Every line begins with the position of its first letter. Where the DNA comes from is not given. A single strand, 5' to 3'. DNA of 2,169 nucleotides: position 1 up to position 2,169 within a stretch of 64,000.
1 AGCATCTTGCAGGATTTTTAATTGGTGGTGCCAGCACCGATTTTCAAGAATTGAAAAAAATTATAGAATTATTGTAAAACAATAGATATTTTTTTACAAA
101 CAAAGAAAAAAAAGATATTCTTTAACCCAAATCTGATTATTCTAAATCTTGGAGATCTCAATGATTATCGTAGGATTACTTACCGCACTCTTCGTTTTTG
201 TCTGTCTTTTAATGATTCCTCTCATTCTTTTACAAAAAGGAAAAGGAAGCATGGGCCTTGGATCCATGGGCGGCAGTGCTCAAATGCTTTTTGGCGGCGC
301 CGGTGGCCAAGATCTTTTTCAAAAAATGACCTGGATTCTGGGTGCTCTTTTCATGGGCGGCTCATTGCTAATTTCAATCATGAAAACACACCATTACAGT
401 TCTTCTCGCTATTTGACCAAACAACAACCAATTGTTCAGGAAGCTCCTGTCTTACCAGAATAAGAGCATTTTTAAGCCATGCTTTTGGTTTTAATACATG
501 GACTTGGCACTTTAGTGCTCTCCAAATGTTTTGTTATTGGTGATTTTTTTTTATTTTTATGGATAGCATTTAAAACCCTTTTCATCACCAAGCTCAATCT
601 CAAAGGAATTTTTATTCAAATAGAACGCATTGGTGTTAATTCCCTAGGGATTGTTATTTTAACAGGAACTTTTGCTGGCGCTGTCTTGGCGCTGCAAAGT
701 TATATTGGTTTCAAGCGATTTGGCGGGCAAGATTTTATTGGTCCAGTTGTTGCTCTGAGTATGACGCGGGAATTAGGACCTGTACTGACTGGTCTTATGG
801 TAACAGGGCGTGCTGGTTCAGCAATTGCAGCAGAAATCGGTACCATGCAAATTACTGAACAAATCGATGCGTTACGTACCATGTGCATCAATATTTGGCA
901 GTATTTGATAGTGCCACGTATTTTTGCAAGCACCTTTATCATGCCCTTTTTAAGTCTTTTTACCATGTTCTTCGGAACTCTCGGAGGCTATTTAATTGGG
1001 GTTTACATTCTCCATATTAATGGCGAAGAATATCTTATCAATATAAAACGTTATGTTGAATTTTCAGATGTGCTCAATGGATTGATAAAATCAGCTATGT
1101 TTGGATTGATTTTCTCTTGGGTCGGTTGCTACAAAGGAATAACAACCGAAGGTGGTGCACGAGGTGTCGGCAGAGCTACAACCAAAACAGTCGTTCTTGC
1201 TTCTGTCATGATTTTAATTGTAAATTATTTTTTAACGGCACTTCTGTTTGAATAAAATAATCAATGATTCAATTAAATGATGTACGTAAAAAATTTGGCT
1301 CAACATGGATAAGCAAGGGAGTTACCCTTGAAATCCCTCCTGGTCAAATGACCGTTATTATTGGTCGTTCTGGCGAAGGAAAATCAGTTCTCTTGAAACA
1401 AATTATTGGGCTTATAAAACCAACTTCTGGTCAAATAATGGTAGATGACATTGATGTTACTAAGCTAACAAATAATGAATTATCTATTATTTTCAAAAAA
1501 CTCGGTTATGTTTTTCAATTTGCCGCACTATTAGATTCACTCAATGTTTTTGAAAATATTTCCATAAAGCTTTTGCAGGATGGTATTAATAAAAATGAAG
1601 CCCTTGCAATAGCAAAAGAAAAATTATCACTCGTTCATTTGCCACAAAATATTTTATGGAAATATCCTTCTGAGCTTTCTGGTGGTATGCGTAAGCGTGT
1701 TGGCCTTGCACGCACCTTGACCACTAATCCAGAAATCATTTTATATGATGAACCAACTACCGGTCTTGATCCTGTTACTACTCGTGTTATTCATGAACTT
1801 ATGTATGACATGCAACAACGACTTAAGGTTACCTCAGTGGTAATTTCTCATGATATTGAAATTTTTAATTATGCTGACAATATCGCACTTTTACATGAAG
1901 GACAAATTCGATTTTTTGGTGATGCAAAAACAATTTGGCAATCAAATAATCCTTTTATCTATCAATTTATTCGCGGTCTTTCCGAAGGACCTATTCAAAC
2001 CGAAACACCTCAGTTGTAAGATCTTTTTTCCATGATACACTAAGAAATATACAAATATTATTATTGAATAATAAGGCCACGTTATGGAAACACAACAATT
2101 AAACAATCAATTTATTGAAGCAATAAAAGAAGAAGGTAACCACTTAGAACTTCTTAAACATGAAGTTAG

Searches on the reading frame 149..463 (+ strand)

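Call 16: search_protein_families(library=ncbifam, proteins=[window:149-463:+], max_evalue=0.00001)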
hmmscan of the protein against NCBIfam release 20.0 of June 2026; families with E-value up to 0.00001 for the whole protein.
window:149-463:+ (104 aa): 1 family
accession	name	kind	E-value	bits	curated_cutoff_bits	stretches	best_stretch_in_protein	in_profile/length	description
TIGR00810.1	secG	equivalog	3.5e-15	55.8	30.85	1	10-78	3-72/73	preprotein translocase subunit SecG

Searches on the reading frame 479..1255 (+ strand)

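Call 16: search_protein_families(library=ncbifam, proteins=[window:479-1255:+], max_evalue=0.00001)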
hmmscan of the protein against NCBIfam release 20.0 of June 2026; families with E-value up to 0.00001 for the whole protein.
window:479-1255:+ (258 aa): 2 families
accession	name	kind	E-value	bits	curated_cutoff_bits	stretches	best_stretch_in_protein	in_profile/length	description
TIGR00056.1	TIGR00056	subfamily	2.2e-74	250.4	212.2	1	23-257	21-257/260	MlaE family lipid ABC transporter permease subunit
NF033619.1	perm_MlaE_1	exception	1.1e-65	221.8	315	1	9-258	3-253/253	lipid asymmetry maintenance ABC transporter permease subunit MlaE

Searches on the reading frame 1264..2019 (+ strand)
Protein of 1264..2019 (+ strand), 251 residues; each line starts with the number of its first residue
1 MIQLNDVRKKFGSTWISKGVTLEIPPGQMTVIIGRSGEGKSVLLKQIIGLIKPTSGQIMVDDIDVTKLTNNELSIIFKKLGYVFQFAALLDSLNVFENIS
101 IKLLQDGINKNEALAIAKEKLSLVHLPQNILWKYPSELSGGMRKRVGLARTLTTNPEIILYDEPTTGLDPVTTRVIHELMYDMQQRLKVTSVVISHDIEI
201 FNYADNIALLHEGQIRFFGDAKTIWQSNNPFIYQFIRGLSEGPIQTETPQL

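Call 16: search_protein_families(library=ncbifam, proteins=[window:1264-2019:+], max_evalue=0.00001)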
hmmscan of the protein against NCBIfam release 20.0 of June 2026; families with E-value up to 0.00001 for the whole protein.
window:1264-2019:+ (251 aa): 188 families (the best 25 are shown)
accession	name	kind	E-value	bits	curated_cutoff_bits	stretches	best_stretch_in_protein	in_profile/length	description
TIGR01186.1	proV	subfamily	2.3e-51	175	326.6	1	10-238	2-232/363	betaine/proline/choline family ABC transporter ATP-binding protein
TIGR04521.1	ECF_ATPase_2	equivalog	2.1e-49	168.1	330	1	18-228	22-236/279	energy-coupling factor transporter ATPase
TIGR00968.1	3a0106s01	subfamily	2.9e-48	164.4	342.75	1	2-236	1-231/237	sulfate ABC transporter ATP-binding protein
TIGR02211.1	LolD_lipo_ex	equivalog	9e-48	162.7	307.75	1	13-215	17-219/221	lipoprotein-releasing ABC transporter ATP-binding protein LolD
TIGR03265.1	PhnT2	equivalog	2.4e-45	155.3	457.7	1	2-236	5-235/353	putative 2-aminoethylphosphonate ABC transporter ATP-binding protein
NF008809.0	PRK11831.1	equivalog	2.7e-45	154.8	441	1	2-247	9-255/270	phospholipid ABC transporter ATP-binding protein MlaF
TIGR02314.1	ABC_MetN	equivalog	3.7e-45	154.4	499.7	1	1-225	1-229/343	methionine ABC transporter ATP-binding protein MetN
NF010155.0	PRK13634.1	equivalog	1.5e-43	149.2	413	1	20-229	26-238/290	energy-coupling factor ABC transporter ATP-binding protein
TIGR02315.1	ABC_phnC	equivalog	2.2e-43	148.4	266.1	1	1-233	1-242/243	phosphonate ABC transporter ATP-binding protein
NF040933.2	ABC_arch_GlcV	equivalog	3.2e-43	148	450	1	2-227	3-232/357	glucose ABC transporter ATP-binding protein GlcV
TIGR03415.1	ABC_choXWV_ATP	equivalog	3.2e-42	144.8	483.75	1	7-237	30-266/382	choline ABC transporter ATP-binding protein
NF008105.0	PRK10851.1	equivalog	4.1e-42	144.2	502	1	2-236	3-237/362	sulfate/thiosulfate ABC transporter ATP-binding protein CysA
NF008513.0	PRK11432.1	equivalog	1.1e-41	142.9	496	1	2-235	7-236/351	ferric ABC transporter ATP-binding protein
TIGR02673.1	FtsE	equivalog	3.1e-41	141.4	264.85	1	1-204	1-203/214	cell division ATP-binding protein FtsE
TIGR03608.1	L_ocin_972_ABC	subfamily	1e-40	139.4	254.85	1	4-207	1-203/206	putative bacteriocin export ABC transporter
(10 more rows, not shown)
